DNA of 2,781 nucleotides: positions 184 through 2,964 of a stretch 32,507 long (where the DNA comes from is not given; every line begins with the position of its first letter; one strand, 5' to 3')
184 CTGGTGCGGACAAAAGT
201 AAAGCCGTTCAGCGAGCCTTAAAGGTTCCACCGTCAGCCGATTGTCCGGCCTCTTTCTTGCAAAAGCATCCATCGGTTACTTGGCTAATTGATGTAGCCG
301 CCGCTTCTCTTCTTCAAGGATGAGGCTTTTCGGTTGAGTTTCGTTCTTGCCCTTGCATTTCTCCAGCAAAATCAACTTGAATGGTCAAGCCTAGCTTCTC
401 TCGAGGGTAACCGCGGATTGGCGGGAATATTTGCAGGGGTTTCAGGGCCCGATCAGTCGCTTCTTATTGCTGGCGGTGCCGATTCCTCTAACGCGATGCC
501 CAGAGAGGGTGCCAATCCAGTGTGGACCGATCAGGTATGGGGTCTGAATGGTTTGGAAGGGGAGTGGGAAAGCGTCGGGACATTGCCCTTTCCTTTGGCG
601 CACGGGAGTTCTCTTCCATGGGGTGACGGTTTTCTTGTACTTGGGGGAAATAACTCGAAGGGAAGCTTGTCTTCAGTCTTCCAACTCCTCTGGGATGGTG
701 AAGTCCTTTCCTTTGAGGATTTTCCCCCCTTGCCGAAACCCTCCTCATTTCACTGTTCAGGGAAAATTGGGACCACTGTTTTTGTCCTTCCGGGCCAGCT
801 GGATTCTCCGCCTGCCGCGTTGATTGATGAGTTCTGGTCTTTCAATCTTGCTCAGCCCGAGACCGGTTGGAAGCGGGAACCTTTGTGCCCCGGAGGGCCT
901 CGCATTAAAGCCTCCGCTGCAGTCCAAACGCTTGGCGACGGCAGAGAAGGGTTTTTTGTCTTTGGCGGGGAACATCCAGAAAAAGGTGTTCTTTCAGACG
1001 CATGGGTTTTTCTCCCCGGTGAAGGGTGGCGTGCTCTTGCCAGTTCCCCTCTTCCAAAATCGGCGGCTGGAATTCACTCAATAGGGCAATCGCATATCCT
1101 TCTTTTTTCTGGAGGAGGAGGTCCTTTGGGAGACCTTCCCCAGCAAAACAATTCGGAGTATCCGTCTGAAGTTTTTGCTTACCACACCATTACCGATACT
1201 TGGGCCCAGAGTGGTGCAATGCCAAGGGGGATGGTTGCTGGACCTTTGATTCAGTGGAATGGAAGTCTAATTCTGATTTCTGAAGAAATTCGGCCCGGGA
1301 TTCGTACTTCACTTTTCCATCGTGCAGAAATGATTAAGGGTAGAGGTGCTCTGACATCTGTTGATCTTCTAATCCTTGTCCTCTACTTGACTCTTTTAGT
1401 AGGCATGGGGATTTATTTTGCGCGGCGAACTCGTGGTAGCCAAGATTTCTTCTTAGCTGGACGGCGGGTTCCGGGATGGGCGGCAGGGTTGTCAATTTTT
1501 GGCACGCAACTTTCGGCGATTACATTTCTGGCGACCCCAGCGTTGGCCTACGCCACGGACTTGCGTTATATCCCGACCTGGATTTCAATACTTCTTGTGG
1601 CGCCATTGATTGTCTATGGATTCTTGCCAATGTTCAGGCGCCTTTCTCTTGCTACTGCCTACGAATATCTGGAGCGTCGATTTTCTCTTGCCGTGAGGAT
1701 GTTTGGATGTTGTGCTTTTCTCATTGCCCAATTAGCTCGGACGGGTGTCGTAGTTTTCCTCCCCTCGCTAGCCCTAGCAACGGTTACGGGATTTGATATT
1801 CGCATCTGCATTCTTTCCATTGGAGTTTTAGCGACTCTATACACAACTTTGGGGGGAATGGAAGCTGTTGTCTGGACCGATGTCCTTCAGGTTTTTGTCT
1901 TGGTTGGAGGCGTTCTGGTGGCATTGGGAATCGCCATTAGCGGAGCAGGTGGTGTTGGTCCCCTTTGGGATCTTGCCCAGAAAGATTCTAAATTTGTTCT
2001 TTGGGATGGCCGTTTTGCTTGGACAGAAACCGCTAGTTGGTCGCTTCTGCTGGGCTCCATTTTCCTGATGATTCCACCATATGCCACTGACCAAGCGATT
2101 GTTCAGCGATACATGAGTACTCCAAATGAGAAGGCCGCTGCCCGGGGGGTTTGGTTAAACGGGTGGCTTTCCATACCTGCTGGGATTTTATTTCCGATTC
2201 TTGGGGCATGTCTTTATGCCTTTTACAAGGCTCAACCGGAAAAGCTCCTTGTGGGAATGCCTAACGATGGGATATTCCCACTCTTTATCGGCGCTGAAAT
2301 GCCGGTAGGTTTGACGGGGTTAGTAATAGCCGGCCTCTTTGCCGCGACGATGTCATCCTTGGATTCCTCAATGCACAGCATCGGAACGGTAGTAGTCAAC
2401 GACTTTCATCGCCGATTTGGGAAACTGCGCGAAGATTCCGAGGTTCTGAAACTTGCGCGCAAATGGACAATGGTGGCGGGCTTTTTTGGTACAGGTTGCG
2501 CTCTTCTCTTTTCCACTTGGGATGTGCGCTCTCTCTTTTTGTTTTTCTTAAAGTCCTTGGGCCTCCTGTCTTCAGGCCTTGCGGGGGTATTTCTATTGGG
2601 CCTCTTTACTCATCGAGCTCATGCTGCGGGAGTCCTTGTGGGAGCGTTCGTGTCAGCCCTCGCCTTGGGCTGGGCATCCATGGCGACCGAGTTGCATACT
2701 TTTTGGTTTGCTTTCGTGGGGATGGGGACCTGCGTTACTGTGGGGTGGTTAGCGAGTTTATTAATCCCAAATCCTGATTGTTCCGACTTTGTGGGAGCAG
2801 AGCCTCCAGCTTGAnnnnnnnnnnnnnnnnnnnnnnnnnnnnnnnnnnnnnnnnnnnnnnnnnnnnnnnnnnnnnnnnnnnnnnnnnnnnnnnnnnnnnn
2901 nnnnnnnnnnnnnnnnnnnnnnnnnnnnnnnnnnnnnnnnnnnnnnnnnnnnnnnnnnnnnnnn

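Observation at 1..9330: Seven translationally coupled genes form a non-canonical sialic-acid-like or amino-sugar operon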

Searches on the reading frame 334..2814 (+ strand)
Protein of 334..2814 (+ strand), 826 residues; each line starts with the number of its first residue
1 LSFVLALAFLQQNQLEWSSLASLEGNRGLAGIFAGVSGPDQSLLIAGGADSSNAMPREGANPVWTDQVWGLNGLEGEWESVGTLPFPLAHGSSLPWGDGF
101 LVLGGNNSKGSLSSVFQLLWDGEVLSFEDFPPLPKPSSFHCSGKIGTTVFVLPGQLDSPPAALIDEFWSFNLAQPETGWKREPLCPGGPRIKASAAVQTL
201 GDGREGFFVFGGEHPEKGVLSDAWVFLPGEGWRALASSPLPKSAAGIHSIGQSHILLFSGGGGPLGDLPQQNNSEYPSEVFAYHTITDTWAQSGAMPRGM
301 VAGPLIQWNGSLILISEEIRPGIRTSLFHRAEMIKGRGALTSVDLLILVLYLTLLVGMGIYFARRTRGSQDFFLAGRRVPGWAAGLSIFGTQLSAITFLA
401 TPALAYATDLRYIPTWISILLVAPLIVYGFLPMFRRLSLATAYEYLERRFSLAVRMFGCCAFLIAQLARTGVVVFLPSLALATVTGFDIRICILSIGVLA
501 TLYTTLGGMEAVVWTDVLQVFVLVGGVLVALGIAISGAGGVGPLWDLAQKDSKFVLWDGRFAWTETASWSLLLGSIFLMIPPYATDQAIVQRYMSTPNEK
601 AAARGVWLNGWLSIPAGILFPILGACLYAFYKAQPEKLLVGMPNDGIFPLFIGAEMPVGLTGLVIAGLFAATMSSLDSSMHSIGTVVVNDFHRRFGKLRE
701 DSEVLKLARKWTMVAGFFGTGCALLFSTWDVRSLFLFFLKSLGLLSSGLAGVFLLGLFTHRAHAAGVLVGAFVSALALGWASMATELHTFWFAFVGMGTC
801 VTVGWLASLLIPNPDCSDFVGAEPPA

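Call 5: search_protein_families(library=pfam, proteins=[window:334-2814:+], max_evalue=0.01)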
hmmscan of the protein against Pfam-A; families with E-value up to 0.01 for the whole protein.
window:334-2814:+ (826 aa): 8 families
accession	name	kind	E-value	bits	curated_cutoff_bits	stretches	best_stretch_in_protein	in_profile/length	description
PF00474.23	SSF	-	2.1e-39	136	22.8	1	372-772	1-404/406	Sodium:solute symporter family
PF24996.1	NANM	-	1.9e-25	89.9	45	2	9-125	221-348/350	N-acetylneuraminate epimerase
PF24681.1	Kelch_KLHDC2_KLHL20_DRC7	-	1.1e-07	31.8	50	1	96-293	7-194/221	KLHDC2/KLHL20/DRC7 Kelch-repeats domain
PF13418.12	Kelch_4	-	3.3e-05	24.2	21.6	0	207-226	15-34/49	Galactose oxidase, central domain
PF13415.12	Kelch_3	-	5e-05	23.8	22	0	257-297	5-37/48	Galactose oxidase, central domain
PF24981.1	Beta-prop_ATRN-LZTR1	-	5.4e-05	23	50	1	138-292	41-194/289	Attractin/LZTR1 beta-propeller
PF07646.21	Kelch_2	-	8.6e-05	22.8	21.3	0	36-85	7-48/48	Kelch motif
PF13964.12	Kelch_6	-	0.0011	19.3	25.3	0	249-298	9-48/50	Kelch motif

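Call 6: search_protein_families(library=ncbifam, proteins=[window:334-2814:+], max_evalue=0.01)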
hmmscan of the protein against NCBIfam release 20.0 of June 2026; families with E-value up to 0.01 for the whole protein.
window:334-2814:+ (826 aa): 12 families
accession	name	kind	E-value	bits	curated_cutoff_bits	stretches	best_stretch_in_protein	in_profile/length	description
TIGR00813.1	sss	superfamily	4e-66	223.8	184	1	372-773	1-410/411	sodium/solute symporter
NF007790.0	PRK10484.1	equivalog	8.4e-34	117.3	401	1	347-803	7-473/527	solute:sodium symporter family transporter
NF010730.0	PRK14131.1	subfamily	2.1e-25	89.3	416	2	10-127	253-382/384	N-acetylneuraminate epimerase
TIGR03547.1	muta_rot_YjhT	subfamily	9.2e-25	87.5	256.35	2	10-120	224-345/346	YjhT family mutarotase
TIGR03548.1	mutarot_permut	subfamily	1.6e-20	73.5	243.2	2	27-250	2-219/323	cyclically-permuted mutarotase family protein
TIGR02121.1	Na_Pro_sym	equivalog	1.5e-16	60.2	515.5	1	346-778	5-435/488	sodium/proline symporter PutP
TIGR02119.1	panF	equivalog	3.1e-16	59.5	328.05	1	346-775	5-431/471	sodium/pantothenate symporter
TIGR03648.1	Na_symport_lg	subfamily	2e-11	43.1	320.75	1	348-536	3-191/547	VC_2705 family sodium/solute symporter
NF009135.0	PRK12488.1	subfamily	4.6e-11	42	850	1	341-530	33-221/549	cation/acetate symporter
TIGR02711.1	symport_actP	equivalog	9.4e-11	41.1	1099.25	1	343-531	30-223/549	cation/acetate symporter ActP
NF006903.2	PRK09395.1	subfamily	1.1e-10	40.5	750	1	340-773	33-470/552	cation/acetate symporter ActP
NF058657.1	MncbAcdTpMctC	equivalog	3.6e-09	35.6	670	1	345-612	9-285/527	monocarboxylic acid transporter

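Call 10: find_encoding_contigs(protein=window:334-2814:+, flank=10000, max_places=6)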
Protein window:334-2814:+ (826 aa): 2 contigs read that carry it; 2 places shown.
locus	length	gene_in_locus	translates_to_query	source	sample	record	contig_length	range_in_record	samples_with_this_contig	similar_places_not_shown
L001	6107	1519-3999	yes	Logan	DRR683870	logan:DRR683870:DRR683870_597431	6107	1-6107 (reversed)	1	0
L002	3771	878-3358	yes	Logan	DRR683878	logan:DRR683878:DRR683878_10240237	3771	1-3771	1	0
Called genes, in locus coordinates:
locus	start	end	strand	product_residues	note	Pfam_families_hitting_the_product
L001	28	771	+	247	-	PF06439:3keto-disac_hyd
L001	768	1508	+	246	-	PF01182:Glucosamine_iso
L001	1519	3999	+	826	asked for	PF13415:Beta-prop_FBX42 (faint), PF24996:NANM, PF24681:Kelch_KLHDC2_KLHL20_DRC7 (weak), PF00474:SSF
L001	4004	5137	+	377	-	PF02012:BNR (faint), PF13088:BNR_2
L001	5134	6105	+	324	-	?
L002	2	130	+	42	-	?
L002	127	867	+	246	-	PF01182:Glucosamine_iso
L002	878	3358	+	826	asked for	PF13415:Beta-prop_FBX42 (faint), PF24996:NANM, PF24681:Kelch_KLHDC2_KLHL20_DRC7 (weak), PF00474:SSF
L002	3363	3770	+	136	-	?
